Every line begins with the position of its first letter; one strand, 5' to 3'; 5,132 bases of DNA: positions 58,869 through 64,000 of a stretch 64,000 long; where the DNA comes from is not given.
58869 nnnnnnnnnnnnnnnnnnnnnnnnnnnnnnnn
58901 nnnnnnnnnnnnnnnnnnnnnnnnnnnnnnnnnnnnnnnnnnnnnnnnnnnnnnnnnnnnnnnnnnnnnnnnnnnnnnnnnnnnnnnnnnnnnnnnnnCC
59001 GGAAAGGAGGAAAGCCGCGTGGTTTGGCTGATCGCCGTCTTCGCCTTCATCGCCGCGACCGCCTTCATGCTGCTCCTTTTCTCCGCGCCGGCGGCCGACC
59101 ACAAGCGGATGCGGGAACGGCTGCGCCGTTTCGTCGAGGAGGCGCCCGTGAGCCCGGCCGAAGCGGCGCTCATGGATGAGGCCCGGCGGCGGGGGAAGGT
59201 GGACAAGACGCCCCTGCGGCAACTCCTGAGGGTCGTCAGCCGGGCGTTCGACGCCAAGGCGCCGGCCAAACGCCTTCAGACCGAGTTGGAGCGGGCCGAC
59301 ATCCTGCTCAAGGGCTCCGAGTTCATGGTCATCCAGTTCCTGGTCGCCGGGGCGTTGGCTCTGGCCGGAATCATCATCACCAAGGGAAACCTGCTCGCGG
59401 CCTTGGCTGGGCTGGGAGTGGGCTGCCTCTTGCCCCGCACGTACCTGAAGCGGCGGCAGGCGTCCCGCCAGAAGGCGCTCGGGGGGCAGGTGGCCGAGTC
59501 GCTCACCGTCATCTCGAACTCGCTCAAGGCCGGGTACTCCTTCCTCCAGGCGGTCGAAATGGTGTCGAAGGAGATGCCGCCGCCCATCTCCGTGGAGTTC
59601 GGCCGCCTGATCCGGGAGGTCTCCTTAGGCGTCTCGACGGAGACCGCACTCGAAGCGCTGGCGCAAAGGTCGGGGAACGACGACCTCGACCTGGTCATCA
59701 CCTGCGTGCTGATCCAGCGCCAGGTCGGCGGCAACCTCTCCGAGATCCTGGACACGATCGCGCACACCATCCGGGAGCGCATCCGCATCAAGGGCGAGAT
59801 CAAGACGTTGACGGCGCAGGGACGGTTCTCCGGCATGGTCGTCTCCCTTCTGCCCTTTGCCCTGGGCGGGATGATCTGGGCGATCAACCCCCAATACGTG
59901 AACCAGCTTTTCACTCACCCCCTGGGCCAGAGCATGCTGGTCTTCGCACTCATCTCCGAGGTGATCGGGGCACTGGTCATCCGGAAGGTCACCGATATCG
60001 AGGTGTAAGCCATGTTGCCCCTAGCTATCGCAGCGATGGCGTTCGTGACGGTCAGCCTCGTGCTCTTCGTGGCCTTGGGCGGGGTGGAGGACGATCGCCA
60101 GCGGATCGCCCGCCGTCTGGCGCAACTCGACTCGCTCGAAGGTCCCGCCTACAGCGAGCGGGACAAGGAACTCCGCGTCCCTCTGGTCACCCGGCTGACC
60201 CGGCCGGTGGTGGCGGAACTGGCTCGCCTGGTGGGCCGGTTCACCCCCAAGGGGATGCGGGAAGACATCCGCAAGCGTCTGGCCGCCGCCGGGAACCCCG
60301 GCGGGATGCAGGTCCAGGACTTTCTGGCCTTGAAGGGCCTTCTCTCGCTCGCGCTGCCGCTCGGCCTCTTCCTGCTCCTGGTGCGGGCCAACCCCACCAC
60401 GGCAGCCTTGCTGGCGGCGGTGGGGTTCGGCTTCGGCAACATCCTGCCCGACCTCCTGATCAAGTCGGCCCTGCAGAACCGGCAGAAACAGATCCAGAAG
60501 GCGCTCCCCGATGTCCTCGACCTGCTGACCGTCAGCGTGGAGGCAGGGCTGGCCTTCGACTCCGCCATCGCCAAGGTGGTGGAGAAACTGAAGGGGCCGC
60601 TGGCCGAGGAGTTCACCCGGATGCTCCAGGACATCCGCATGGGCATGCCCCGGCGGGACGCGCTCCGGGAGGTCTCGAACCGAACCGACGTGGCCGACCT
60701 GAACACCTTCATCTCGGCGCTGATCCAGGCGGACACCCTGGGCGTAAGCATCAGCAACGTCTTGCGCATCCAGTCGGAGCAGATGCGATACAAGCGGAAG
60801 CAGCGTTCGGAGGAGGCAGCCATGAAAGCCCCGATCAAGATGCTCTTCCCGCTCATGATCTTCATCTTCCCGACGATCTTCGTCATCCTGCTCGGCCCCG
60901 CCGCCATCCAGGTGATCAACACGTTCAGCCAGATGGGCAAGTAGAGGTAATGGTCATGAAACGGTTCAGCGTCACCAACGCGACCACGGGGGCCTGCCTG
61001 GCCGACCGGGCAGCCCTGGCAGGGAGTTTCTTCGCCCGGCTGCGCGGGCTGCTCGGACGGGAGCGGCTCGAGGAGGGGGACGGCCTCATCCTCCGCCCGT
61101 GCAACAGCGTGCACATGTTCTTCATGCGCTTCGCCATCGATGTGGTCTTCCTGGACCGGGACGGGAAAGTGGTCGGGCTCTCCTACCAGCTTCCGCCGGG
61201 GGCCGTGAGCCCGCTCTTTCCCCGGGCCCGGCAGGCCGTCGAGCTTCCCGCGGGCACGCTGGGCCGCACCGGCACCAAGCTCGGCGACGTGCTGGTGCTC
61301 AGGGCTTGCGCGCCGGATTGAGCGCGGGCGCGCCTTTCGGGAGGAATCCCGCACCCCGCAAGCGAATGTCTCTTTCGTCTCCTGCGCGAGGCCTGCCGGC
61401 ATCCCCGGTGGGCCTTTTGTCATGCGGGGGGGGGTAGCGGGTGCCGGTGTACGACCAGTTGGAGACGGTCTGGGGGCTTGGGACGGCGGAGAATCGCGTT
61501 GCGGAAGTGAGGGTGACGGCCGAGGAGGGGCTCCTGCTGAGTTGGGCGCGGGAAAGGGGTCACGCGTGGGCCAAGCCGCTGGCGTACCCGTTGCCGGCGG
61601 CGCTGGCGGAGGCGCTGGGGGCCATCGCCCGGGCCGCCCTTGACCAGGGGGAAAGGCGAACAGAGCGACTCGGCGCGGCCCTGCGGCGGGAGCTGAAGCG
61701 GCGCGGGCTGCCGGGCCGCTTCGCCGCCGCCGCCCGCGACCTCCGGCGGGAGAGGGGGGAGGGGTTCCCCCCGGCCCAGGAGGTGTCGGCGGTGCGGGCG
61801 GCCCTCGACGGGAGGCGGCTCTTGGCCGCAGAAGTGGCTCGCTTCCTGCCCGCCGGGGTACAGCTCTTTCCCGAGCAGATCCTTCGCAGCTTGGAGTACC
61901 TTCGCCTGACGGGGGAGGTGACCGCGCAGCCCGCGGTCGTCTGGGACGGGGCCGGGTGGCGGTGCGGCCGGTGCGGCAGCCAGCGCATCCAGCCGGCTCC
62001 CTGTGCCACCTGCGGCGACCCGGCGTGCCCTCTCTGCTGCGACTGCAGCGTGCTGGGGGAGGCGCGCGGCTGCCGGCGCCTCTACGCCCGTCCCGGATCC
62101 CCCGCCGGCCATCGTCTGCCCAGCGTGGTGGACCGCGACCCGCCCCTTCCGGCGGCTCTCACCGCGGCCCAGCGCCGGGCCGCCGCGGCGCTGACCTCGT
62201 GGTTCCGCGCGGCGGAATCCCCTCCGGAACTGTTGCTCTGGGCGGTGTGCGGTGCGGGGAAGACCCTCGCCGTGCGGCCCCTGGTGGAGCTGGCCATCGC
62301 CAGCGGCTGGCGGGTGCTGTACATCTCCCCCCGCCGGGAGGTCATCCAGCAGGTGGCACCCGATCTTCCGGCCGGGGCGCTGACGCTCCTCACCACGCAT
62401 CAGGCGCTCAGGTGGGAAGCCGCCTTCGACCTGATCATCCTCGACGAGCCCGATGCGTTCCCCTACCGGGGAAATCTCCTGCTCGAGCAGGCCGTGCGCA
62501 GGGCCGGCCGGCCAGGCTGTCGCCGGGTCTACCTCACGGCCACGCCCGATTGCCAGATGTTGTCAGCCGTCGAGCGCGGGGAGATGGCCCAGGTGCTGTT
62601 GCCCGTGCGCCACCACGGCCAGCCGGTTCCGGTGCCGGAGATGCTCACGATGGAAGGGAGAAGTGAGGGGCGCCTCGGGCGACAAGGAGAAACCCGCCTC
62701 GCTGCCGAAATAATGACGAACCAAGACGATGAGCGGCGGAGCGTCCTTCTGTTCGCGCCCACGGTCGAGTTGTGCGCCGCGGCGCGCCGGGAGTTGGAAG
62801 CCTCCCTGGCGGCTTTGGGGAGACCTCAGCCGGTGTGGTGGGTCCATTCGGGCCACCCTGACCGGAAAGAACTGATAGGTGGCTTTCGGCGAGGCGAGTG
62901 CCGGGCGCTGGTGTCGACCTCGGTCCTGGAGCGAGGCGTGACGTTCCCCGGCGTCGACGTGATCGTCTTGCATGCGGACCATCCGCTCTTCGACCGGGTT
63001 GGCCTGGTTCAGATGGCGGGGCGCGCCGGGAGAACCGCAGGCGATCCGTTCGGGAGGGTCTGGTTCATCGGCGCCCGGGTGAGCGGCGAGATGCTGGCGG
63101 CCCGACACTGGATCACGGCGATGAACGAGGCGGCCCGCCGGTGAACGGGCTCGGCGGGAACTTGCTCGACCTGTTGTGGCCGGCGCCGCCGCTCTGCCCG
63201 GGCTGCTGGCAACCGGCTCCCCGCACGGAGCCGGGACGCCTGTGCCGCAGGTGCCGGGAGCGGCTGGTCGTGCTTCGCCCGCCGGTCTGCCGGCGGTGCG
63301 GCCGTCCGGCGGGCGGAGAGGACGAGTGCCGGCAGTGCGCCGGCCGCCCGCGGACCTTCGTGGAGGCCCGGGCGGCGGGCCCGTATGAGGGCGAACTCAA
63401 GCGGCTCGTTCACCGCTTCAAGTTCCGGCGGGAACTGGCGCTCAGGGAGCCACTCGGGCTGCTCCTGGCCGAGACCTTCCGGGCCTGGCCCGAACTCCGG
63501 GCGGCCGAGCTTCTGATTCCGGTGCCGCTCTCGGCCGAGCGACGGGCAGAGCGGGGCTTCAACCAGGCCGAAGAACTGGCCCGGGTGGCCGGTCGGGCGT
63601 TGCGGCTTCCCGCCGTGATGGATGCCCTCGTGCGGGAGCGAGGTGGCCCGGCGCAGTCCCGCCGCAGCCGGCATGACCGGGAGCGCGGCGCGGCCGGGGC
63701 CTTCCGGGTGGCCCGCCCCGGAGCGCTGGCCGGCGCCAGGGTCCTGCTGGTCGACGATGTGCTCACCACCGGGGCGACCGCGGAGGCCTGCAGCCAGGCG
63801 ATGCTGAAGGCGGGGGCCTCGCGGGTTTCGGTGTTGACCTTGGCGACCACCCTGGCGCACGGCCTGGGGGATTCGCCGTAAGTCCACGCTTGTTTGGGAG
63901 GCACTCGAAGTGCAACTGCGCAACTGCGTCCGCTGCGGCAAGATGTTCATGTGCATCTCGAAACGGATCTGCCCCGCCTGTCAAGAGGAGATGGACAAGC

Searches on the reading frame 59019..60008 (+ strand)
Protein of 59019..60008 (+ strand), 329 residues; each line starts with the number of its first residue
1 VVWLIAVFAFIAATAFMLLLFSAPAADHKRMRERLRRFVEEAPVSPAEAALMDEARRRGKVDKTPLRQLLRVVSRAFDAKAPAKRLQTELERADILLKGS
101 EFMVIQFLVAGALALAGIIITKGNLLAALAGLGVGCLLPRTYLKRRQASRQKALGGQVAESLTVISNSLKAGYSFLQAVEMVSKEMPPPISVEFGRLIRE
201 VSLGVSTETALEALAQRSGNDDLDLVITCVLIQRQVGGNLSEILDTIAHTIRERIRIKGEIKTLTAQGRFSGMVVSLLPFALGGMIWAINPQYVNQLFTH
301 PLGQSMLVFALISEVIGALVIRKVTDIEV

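Call 6: search_protein_families(library=pfam, proteins=[window:59019-60008:+], max_evalue=0.01)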
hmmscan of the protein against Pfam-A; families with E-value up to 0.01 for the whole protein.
window:59019-60008:+ (329 aa): 1 family
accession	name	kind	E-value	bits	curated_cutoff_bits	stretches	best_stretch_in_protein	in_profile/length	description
PF00482.28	T2SSF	-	6.7e-20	71.7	25.2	1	163-286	3-123/125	Type II secretion system (T2SS), protein F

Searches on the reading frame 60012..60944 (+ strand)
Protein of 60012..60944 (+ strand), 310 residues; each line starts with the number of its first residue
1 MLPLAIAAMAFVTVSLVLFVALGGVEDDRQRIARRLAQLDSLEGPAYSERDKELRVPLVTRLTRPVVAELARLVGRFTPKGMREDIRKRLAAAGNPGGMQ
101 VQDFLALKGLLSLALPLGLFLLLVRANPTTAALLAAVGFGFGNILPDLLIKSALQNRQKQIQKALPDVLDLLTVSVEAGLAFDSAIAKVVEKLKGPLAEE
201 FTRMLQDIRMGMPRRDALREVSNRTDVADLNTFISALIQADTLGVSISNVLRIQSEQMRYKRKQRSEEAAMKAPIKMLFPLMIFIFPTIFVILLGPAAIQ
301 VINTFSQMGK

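Call 6: search_protein_families(library=pfam, proteins=[window:60012-60944:+], max_evalue=0.01)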
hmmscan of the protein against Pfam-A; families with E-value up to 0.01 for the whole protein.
window:60012-60944:+ (310 aa): 2 families
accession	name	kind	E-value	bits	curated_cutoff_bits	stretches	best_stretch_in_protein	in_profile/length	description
PF00482.28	T2SSF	-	6.5e-19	68.6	25.2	1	169-294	2-124/125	Type II secretion system (T2SS), protein F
PF19359.4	DUF5936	-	3.2e-06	27.5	27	1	59-157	51-141/141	Family of unknown function (DUF5936)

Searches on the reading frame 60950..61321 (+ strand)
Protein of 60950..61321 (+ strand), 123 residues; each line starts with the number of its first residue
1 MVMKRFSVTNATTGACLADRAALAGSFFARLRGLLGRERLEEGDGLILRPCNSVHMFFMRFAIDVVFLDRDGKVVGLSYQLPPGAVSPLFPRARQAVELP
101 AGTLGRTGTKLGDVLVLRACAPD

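Call 6: search_protein_families(library=pfam, proteins=[window:60950-61321:+], max_evalue=0.01)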
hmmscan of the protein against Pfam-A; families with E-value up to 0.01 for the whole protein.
window:60950-61321:+ (123 aa): 1 family
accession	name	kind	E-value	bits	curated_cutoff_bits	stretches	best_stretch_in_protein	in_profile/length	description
PF02643.20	DUF192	-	4.5e-18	65.6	27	1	21-115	3-94/96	Uncharacterized ACR, COG1430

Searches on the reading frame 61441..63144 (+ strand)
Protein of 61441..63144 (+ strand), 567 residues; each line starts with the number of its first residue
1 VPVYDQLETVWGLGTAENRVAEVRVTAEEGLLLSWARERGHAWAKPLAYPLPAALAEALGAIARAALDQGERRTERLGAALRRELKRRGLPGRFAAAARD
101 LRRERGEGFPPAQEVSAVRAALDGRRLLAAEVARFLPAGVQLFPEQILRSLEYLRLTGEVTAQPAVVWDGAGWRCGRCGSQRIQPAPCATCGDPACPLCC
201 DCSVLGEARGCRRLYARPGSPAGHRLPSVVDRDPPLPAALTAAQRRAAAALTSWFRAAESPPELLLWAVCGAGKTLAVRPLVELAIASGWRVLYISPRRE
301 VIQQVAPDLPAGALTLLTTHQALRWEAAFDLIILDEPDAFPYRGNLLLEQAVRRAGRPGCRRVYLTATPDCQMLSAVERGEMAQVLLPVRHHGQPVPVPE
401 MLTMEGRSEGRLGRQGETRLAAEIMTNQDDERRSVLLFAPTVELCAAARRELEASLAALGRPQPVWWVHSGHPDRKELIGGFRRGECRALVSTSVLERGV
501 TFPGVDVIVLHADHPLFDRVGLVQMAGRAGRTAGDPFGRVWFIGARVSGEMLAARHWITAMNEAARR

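Call 7: search_protein_families(library=pfam, proteins=[window:61441-63144:+], max_evalue=0.01)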
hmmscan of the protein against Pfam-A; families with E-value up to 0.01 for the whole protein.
window:61441-63144:+ (567 aa): 5 families
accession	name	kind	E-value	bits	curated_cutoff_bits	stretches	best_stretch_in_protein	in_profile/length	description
PF00271.37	Helicase_C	-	1.6e-12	48.1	23.5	1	425-532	10-109/110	Helicase conserved C-terminal domain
PF00270.35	DEAD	-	2e-07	31.3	26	1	262-307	15-63/167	DEAD/DEAH box helicase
PF13604.12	AAA_30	-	9.2e-07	29.2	27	1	264-387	21-141/191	AAA domain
PF04851.21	ResIII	-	1.5e-06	28.7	22.5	1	241-306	5-70/164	Type III restriction enzyme, res subunit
PF19750.4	DUF6237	-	0.0075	16.8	25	0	157-183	2-28/90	Family of unknown function (DUF6237)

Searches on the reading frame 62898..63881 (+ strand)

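Call 7: search_protein_families(library=pfam, proteins=[window:62898-63881:+], max_evalue=0.01)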
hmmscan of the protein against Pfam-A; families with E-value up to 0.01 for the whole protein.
window:62898-63881:+ (327 aa): 2 families
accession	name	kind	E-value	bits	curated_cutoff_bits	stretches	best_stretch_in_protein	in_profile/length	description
PF18912.6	DZR_2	-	9.8e-10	38.6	27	1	89-148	1-56/56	Double zinc ribbon domain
PF00156.33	Pribosyltran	-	8.9e-07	28.8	26.3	1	219-317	39-125/158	Phosphoribosyl transferase domain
